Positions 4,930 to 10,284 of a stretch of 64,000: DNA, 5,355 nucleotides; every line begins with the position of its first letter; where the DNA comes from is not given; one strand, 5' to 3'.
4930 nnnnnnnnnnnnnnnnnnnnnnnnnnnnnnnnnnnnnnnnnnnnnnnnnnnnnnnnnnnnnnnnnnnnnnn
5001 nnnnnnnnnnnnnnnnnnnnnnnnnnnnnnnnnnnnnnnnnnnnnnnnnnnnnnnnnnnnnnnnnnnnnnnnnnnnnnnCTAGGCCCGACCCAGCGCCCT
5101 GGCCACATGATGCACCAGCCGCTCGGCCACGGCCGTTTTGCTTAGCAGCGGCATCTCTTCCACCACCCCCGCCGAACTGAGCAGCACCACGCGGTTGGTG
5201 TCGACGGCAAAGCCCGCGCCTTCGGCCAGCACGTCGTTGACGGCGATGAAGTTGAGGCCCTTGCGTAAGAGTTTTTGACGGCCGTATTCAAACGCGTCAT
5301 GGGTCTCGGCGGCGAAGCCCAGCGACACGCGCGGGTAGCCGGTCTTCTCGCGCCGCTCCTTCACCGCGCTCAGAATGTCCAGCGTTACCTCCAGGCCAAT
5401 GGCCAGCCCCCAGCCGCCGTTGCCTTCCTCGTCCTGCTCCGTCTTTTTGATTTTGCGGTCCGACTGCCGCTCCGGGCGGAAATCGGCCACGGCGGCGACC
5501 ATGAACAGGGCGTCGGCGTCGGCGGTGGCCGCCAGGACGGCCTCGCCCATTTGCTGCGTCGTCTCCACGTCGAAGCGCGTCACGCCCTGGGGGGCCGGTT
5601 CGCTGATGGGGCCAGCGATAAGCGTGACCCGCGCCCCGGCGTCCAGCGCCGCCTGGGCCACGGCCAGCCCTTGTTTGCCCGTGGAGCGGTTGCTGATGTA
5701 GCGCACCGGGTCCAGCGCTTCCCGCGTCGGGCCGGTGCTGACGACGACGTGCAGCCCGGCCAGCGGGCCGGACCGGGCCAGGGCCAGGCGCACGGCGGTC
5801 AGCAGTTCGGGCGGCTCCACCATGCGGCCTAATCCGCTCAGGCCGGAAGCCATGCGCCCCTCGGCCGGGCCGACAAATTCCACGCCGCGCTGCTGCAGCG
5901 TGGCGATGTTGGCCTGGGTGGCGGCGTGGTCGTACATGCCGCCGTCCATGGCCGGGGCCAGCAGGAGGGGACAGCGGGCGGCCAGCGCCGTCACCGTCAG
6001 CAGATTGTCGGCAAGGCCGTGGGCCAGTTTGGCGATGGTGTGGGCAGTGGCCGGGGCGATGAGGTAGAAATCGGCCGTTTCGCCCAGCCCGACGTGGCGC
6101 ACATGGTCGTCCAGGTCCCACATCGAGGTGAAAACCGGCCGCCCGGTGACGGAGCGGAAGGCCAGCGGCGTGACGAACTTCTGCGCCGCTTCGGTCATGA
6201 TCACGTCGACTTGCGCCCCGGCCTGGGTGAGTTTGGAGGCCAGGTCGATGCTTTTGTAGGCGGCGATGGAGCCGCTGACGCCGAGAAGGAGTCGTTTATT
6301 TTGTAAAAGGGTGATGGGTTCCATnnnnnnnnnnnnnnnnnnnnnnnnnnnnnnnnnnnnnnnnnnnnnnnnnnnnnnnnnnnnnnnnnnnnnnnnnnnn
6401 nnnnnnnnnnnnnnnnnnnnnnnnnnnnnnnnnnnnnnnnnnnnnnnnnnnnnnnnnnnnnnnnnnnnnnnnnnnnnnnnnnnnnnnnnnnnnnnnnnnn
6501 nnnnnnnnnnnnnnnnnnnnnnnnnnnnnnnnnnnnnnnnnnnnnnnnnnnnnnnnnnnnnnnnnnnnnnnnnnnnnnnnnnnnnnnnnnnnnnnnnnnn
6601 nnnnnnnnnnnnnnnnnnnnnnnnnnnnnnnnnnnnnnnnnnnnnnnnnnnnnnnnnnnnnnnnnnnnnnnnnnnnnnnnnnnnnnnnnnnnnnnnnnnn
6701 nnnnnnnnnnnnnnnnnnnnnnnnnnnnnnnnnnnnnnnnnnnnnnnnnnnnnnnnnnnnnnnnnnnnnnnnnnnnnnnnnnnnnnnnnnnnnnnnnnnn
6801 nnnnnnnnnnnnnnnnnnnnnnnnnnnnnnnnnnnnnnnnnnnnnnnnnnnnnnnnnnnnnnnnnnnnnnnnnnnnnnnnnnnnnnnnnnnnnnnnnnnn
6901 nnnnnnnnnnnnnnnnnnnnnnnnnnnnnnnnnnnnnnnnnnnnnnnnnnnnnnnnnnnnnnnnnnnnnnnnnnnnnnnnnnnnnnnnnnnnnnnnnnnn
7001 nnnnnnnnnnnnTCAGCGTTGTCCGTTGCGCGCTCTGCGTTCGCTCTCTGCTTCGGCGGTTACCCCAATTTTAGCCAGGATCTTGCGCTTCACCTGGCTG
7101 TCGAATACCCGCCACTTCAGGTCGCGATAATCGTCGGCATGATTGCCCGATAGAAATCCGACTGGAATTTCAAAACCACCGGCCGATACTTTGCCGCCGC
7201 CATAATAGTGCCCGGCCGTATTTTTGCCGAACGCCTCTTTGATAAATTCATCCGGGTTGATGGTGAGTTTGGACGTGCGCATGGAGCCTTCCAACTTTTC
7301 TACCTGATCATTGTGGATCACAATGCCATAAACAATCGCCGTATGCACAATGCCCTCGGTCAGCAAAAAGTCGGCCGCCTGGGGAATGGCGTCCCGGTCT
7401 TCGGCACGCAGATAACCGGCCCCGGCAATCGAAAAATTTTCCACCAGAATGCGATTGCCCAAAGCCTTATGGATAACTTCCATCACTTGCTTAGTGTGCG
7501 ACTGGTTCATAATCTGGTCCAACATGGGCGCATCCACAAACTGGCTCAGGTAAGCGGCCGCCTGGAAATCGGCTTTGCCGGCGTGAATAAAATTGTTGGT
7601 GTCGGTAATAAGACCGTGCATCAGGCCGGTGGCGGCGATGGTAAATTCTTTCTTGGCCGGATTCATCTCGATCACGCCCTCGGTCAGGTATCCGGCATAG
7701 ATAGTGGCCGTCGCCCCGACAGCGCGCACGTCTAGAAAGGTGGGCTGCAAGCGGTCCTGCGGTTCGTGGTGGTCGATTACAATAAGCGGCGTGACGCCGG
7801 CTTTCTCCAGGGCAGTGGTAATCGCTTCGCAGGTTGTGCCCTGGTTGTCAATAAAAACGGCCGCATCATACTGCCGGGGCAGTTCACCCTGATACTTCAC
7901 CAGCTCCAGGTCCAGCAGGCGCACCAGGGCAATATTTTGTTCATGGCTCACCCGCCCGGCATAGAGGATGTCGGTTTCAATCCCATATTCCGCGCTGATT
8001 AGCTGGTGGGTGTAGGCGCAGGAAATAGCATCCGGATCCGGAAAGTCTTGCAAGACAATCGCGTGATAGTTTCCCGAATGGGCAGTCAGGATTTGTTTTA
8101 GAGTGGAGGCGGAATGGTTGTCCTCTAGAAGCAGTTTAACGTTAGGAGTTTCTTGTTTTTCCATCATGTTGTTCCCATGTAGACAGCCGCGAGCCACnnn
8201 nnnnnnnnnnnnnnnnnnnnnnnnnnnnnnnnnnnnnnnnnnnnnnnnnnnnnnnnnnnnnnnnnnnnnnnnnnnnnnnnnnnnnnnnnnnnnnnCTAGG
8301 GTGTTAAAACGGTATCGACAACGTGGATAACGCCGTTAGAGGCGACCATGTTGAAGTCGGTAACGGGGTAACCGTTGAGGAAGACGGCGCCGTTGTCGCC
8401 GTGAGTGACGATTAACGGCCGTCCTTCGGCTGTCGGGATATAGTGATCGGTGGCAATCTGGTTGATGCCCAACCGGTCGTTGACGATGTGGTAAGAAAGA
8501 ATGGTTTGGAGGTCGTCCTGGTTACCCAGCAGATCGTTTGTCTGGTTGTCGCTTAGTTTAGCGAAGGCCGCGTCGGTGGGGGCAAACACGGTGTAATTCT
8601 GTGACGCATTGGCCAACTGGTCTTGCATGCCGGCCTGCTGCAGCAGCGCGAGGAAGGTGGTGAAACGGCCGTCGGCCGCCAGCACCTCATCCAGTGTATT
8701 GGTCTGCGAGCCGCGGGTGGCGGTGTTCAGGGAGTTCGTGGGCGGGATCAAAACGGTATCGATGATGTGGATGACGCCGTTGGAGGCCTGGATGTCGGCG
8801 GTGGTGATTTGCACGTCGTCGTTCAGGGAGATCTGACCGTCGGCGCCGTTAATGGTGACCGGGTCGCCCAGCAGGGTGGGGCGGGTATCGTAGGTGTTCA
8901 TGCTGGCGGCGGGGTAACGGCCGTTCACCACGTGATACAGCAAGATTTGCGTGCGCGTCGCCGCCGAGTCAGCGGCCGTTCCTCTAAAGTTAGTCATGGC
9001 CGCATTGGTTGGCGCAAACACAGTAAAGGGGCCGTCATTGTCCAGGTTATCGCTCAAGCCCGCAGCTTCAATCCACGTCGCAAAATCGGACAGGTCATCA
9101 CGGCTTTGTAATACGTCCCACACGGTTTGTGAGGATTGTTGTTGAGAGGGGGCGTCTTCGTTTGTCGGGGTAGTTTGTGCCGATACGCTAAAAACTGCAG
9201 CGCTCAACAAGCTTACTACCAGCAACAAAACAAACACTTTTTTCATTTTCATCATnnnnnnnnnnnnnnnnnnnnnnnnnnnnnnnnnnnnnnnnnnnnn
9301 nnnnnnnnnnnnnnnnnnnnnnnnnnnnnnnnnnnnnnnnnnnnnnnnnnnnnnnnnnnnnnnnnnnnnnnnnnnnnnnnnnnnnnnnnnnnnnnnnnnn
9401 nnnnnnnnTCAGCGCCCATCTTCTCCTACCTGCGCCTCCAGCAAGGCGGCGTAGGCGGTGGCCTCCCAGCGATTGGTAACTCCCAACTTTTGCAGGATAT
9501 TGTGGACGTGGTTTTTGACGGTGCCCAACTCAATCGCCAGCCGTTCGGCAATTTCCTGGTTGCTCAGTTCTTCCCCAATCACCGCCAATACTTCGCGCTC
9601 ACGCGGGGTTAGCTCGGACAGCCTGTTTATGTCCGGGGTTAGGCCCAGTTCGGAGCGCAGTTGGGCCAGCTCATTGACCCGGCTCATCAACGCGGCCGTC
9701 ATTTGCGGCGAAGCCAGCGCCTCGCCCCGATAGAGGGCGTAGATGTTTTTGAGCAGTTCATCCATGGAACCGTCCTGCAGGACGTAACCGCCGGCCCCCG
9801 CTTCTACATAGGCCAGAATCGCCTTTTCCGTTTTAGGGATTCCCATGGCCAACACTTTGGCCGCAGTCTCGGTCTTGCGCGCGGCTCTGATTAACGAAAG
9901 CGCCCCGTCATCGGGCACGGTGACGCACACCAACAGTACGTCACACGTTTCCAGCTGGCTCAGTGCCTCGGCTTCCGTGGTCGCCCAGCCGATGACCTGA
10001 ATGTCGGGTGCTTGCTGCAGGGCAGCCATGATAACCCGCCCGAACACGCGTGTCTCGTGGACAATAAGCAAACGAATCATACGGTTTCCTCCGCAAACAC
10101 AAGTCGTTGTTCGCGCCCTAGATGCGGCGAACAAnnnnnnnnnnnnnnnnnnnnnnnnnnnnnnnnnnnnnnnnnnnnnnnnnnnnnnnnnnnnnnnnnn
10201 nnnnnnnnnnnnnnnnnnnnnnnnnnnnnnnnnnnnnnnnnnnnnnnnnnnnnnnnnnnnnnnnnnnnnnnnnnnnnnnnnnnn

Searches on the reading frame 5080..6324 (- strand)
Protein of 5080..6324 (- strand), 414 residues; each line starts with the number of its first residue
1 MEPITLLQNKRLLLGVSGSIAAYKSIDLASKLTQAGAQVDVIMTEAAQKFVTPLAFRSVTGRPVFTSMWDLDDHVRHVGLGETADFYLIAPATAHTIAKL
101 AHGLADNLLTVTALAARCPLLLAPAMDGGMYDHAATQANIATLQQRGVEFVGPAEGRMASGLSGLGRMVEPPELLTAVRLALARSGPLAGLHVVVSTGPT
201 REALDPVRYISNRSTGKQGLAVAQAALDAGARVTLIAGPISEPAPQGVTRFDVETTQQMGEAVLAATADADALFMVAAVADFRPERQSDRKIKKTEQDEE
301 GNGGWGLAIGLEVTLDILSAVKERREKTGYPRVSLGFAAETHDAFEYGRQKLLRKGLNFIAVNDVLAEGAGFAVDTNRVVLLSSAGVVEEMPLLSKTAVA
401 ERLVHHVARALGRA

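Call 23: search_protein_families(library=pfam, max_evalue=0.001, proteins=[window:5080-6324:-])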
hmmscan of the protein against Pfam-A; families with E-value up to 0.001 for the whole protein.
window:5080-6324:- (414 aa): 2 families
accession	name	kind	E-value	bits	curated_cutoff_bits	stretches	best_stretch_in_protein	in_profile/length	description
PF04127.22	DFP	-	2.1e-61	207.4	22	1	188-382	1-186/186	DNA/pantothenate metabolism flavoprotein C-terminal domain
PF02441.25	Flavoprotein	-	5.2e-31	107.9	22.7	1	10-171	1-151/162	Flavoprotein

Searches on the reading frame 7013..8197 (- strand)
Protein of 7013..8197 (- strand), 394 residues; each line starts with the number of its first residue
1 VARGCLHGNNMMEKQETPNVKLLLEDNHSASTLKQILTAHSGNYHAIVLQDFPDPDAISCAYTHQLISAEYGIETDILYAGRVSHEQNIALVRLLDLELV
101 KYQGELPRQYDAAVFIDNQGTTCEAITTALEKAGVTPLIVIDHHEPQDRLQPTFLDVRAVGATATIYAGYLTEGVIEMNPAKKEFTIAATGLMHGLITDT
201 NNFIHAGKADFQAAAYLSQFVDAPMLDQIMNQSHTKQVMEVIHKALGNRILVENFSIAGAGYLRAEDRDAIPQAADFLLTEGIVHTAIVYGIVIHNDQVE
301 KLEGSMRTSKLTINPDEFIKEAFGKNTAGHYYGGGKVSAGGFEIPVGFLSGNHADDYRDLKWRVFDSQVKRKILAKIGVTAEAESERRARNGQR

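Call 23: search_protein_families(library=pfam, max_evalue=0.001, proteins=[window:7013-8197:-])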
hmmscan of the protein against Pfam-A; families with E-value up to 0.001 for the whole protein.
window:7013-8197:- (394 aa): 1 family
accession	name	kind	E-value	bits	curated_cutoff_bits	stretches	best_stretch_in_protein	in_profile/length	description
PF01368.27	DHH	-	2.3e-05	25.1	28.1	1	47-191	3-124/125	DHH family, N-terminal domain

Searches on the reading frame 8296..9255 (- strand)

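Call 23: search_protein_families(library=pfam, max_evalue=0.001, proteins=[window:8296-9255:-])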
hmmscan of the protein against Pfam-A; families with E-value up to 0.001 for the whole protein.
window:8296-9255:- (319 aa): 1 family
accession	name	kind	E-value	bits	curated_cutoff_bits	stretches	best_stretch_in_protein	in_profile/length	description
PF02469.27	Fasciclin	-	1.1e-67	226.3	22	2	197-319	2-123/123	Fasciclin domain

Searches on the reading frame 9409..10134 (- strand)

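Call 8: search_protein_families(library=pfam, max_evalue=0.01, proteins=[window:9409-10134:-])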
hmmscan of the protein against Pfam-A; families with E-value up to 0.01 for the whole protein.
window:9409-10134:- (241 aa): 6 families
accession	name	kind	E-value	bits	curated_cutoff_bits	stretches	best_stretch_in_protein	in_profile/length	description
PF00196.25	GerE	-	1e-17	64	23.5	1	174-229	2-57/57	Bacterial regulatory proteins, luxR family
PF08281.18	Sigma70_r4_2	-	6.7e-10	38.9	25.7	1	171-217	7-54/54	Sigma-70, region 4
PF04545.22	Sigma70_r4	-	1.4e-08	34.5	24.1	1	172-217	2-48/50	Sigma-70, region 4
PF00072.30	Response_reg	-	4.2e-05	24.1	30.2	1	23-131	2-110/111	Response regulator receiver domain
PF13412.12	HTH_24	-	0.001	19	21.9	0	188-210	14-38/48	Winged helix-turn-helix DNA-binding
PF12840.13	HTH_20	-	0.0074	16.7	27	0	180-218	7-46/51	Helix-turn-helix domain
